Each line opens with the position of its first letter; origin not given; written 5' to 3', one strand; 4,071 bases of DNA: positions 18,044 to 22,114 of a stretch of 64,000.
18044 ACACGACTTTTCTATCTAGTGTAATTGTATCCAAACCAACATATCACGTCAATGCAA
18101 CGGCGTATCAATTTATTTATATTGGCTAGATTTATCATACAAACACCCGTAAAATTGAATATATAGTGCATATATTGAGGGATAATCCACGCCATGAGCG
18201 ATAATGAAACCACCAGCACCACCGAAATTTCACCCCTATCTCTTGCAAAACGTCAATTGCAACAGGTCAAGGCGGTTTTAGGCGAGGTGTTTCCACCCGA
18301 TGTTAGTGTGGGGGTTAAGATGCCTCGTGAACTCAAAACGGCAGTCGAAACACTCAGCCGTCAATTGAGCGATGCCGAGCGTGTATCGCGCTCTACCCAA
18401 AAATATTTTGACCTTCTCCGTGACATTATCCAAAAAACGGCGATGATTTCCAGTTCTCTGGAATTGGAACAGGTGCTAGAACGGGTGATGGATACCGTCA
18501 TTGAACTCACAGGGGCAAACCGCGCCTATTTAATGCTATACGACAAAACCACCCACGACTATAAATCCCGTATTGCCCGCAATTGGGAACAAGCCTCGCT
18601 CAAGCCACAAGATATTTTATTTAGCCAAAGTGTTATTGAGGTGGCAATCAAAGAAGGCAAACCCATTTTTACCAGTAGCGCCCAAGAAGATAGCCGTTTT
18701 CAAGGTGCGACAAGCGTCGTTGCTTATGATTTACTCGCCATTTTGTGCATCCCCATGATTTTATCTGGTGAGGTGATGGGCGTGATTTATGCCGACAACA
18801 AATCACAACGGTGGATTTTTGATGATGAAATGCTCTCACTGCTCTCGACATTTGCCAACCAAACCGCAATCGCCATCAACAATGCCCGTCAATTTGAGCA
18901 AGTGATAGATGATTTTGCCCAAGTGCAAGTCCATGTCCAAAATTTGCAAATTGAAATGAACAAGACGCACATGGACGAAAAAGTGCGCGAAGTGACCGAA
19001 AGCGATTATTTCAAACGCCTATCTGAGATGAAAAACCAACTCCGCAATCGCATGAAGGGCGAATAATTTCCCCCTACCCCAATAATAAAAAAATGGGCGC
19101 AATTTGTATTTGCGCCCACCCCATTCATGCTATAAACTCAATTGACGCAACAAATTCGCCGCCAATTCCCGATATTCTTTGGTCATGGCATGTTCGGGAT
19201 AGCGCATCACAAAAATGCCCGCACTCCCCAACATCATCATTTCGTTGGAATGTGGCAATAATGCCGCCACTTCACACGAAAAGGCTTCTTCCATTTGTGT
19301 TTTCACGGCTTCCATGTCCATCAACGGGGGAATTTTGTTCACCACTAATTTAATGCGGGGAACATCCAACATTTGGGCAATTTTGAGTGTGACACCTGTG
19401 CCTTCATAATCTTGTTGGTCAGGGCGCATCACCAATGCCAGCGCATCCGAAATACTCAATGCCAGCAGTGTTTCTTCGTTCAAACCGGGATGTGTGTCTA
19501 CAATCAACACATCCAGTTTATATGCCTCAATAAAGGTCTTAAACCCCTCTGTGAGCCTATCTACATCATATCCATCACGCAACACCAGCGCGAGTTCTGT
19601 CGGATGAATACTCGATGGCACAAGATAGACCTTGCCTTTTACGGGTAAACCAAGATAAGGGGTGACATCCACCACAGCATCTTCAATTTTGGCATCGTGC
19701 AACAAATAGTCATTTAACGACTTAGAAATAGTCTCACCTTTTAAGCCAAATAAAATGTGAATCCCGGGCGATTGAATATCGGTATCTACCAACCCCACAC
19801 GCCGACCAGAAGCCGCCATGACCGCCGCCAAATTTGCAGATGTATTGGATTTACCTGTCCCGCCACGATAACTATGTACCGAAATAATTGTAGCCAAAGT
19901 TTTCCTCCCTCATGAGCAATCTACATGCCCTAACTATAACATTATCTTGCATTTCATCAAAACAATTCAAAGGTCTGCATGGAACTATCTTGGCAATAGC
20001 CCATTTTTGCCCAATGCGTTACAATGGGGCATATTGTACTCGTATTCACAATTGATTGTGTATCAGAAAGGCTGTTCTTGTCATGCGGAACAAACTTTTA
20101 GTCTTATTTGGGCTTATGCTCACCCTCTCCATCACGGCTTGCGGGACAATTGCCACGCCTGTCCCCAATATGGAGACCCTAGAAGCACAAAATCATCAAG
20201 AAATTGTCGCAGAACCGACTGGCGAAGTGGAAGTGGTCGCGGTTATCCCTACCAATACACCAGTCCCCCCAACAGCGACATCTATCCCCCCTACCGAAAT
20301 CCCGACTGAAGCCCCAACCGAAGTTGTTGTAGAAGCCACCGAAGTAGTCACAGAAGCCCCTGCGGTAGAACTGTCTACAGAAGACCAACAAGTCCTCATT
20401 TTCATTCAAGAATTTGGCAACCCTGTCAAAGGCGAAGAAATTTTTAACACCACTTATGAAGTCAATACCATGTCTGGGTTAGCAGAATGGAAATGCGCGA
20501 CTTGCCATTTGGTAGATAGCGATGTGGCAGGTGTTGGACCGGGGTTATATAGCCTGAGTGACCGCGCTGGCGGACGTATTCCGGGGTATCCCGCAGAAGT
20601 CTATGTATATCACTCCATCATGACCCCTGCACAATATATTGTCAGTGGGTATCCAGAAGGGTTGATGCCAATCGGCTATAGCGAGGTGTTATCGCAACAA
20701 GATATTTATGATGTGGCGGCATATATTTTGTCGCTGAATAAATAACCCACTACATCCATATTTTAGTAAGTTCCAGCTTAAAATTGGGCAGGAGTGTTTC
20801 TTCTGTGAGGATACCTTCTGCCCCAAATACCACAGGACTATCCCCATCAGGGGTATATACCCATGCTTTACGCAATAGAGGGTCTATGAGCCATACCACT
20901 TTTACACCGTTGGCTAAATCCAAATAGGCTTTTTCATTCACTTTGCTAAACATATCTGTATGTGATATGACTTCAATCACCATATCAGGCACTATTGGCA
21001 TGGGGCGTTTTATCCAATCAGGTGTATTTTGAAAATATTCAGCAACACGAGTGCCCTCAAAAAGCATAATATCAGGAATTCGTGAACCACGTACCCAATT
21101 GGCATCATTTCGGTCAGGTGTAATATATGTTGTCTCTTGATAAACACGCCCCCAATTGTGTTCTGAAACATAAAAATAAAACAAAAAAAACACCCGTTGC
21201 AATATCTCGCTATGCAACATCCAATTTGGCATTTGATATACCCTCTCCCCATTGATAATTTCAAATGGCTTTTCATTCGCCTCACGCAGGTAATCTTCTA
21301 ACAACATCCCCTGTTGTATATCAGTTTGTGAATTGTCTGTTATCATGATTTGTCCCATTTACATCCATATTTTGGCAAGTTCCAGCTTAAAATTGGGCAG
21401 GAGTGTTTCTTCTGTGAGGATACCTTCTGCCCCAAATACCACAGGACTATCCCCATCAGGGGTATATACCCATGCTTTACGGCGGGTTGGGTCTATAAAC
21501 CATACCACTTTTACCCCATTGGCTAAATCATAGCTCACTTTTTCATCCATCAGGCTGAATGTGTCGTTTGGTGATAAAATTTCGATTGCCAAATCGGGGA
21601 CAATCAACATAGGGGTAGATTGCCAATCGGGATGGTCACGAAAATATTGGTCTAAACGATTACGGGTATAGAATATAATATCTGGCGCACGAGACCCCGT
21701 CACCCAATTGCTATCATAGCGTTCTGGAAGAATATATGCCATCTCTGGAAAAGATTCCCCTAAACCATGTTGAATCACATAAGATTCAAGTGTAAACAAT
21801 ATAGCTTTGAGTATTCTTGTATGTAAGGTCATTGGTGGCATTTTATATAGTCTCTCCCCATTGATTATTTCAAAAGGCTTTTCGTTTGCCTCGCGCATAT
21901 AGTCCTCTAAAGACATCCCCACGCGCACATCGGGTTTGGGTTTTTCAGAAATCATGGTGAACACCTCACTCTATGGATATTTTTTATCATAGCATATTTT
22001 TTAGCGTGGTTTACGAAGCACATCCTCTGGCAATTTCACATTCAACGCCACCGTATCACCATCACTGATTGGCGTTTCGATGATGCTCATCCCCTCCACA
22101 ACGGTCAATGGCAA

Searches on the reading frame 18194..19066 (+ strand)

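Call 35: search_protein_families(library=pfam, proteins=[window:18194-19066:+], max_evalue=1)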
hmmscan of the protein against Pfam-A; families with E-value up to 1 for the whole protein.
window:18194-19066:+ (290 aa): 8 families
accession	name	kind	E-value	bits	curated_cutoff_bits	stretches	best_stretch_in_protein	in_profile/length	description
PF01590.32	GAF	-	1.3e-18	68.3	22.4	1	90-228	1-133/133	GAF domain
PF13185.12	GAF_2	-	9.1e-18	65.2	28.6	1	89-228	2-135/136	GAF domain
PF13492.12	GAF_3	-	1.1e-11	45.7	27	1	90-230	1-129/129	GAF domain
PF11849.14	DUF3369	-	0.002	18.8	27.2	1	75-237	21-168/168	Domain of unknown function (DUF3369)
PF20542.4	DUF6757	-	0.11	13.1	27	1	239-278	7-46/54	Family of unknown function (DUF6757)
PF20666.3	ZW10_C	-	0.35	11.3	25.8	0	63-103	7-45/131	Centromere/kinetochore protein zw10, C-terminal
PF09748.14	Med10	-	0.45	10.9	23.3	1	233-282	3-50/119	Transcription factor subunit Med10 of Mediator complex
PF15003.11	HAUS2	-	0.58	10.3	27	1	232-278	38-84/191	HAUS augmin-like complex subunit 2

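Call 68: search_protein_families(library=padloc, proteins=[window:18194-19066:+], max_evalue=0.00001)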
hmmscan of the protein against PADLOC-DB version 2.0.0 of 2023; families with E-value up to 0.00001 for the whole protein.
window:18194-19066:+ (290 aa): 0 families

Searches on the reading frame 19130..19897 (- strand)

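Call 35: search_protein_families(library=pfam, proteins=[window:19130-19897:-], max_evalue=1)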
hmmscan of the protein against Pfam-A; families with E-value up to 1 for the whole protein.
window:19130-19897:- (255 aa): 10 families
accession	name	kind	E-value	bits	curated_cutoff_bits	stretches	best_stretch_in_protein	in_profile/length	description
PF13614.12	AAA_31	-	3.5e-17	63.3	27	1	3-168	2-158/177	AAA domain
PF10609.15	ParA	-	6e-17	62.3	27.1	1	3-245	4-241/246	NUBPL iron-transfer P-loop NTPase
PF01656.29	CbiA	-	4.2e-12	46.6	25.4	1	5-219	1-114/125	CobQ/CobB/MinD/ParA nucleotide binding domain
PF00142.24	Fer4_NifH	-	2.2e-07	31.1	25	1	11-76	8-75/271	4Fe-4S iron sulfur cluster binding proteins, NifH/frxC family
PF09140.17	MipZ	-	8.2e-05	22.5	20.7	1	4-51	2-49/262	ATPase MipZ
PF07015.17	VirC1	-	0.0019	18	24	1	4-44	3-43/231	VirC1 protein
PF16575.11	CLP1_P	-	0.013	15.8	26.6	1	14-46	5-37/188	mRNA cleavage and polyadenylation factor CLP1 P-loop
PF02374.21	ArsA_ATPase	-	0.014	15.1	24.3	1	11-40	9-38/305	Anion-transporting ATPase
PF06564.18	CBP_BcsQ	-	0.032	14.2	21.3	1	3-39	2-38/234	Cellulose biosynthesis protein BcsQ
PF00448.28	SRP54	-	0.056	13.5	22.7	1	13-42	11-40/196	SRP54-type protein, GTPase domain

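Call 68: search_protein_families(library=padloc, proteins=[window:19130-19897:-], max_evalue=0.00001)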
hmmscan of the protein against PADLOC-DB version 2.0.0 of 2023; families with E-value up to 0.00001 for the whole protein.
window:19130-19897:- (255 aa): 2 families
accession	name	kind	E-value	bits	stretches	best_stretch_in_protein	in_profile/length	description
PDLC04559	PDC-M28B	-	4.5e-10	37.2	1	5-95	131-225/438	-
PDLC04560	PDC-M28B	-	7.1e-08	30.2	1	5-74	17-86/327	-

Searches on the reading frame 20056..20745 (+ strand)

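Call 35: search_protein_families(library=pfam, proteins=[window:20056-20745:+], max_evalue=1)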
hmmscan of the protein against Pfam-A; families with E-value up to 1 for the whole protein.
window:20056-20745:+ (229 aa): 3 families
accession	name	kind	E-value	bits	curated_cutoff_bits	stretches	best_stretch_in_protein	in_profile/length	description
PF00034.26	Cytochrom_C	-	4.6e-06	28.3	21.3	1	133-227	10-89/90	Cytochrome c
PF13442.11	Cytochrome_CBB3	-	0.0065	17.2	27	1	144-224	11-68/68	Cytochrome C oxidase, cbb3-type, subunit III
PF04335.19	VirB8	-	0.066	13.5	23.2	1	7-70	13-72/213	VirB8 protein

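Call 68: search_protein_families(library=padloc, proteins=[window:20056-20745:+], max_evalue=0.00001)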
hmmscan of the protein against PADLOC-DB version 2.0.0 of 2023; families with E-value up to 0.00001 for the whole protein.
window:20056-20745:+ (229 aa): 0 families

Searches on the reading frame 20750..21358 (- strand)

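Call 3: search_protein_families(library=pfam, proteins=[window:20750-21358:-], max_evalue=0.01)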
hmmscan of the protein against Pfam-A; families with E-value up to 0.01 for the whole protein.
window:20750-21358:- (202 aa): 1 family
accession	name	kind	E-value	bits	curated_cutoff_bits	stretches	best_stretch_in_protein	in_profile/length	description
PF05685.18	Uma2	-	5.1e-18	65.6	27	1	21-196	2-170/172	Putative restriction endonuclease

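Call 4: search_protein_families(library=padloc, proteins=[window:20750-21358:-], max_evalue=0.01)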
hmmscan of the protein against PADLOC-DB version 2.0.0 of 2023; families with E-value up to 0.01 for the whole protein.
window:20750-21358:- (202 aa): 3 families
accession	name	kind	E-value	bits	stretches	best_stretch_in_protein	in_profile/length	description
PDLC04832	PDC-S03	-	6.8e-13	46.8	1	18-200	9-185/188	-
PDLC04833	PDC-S03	-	8.8e-13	46.2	1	13-169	20-170/207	-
PDLC04835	PDC-S03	-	6.3e-06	23.9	1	15-159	6-145/207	-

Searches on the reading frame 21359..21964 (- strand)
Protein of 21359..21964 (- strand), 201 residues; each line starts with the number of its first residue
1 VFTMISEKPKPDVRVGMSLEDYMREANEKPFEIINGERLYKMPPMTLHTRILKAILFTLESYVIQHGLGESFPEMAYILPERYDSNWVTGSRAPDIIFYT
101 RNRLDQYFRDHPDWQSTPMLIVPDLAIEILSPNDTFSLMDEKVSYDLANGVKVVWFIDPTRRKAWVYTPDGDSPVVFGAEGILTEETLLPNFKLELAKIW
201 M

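Call 3: search_protein_families(library=pfam, proteins=[window:21359-21964:-], max_evalue=0.01)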
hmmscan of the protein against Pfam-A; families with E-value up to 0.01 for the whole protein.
window:21359-21964:- (201 aa): 1 family
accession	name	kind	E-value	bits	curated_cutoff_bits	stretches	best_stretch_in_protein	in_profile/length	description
PF05685.18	Uma2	-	1.8e-22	80.1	27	1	25-196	9-171/172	Putative restriction endonuclease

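Call 4: search_protein_families(library=padloc, proteins=[window:21359-21964:-], max_evalue=0.01)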
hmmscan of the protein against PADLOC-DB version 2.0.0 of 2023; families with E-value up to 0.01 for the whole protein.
window:21359-21964:- (201 aa): 3 families
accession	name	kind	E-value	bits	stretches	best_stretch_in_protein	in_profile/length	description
PDLC04832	PDC-S03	-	2.3e-12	45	1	17-200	9-186/188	-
PDLC04833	PDC-S03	-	6.9e-10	36.7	1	16-169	23-171/207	-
PDLC04835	PDC-S03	-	8.8e-06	23.4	1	17-158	9-145/207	-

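Call 27: search_solved_structures(query=window:21359-21964:-, max_evalue=0.01, show_alignments=2)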
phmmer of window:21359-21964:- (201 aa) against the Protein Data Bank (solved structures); distinct sequences matched with E-value up to 0.01: 3.
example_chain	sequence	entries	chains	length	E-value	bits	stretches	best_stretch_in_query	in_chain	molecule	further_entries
3ot2_A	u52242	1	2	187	9.9e-09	38.3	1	18-180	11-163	Uncharacterized protein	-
6okh_A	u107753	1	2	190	2e-05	27.5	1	30-198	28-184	Uncharacterized protein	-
9y1l_A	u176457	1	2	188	2.1e-05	27.4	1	25-199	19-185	Putative restriction endonuclease domain-containing protein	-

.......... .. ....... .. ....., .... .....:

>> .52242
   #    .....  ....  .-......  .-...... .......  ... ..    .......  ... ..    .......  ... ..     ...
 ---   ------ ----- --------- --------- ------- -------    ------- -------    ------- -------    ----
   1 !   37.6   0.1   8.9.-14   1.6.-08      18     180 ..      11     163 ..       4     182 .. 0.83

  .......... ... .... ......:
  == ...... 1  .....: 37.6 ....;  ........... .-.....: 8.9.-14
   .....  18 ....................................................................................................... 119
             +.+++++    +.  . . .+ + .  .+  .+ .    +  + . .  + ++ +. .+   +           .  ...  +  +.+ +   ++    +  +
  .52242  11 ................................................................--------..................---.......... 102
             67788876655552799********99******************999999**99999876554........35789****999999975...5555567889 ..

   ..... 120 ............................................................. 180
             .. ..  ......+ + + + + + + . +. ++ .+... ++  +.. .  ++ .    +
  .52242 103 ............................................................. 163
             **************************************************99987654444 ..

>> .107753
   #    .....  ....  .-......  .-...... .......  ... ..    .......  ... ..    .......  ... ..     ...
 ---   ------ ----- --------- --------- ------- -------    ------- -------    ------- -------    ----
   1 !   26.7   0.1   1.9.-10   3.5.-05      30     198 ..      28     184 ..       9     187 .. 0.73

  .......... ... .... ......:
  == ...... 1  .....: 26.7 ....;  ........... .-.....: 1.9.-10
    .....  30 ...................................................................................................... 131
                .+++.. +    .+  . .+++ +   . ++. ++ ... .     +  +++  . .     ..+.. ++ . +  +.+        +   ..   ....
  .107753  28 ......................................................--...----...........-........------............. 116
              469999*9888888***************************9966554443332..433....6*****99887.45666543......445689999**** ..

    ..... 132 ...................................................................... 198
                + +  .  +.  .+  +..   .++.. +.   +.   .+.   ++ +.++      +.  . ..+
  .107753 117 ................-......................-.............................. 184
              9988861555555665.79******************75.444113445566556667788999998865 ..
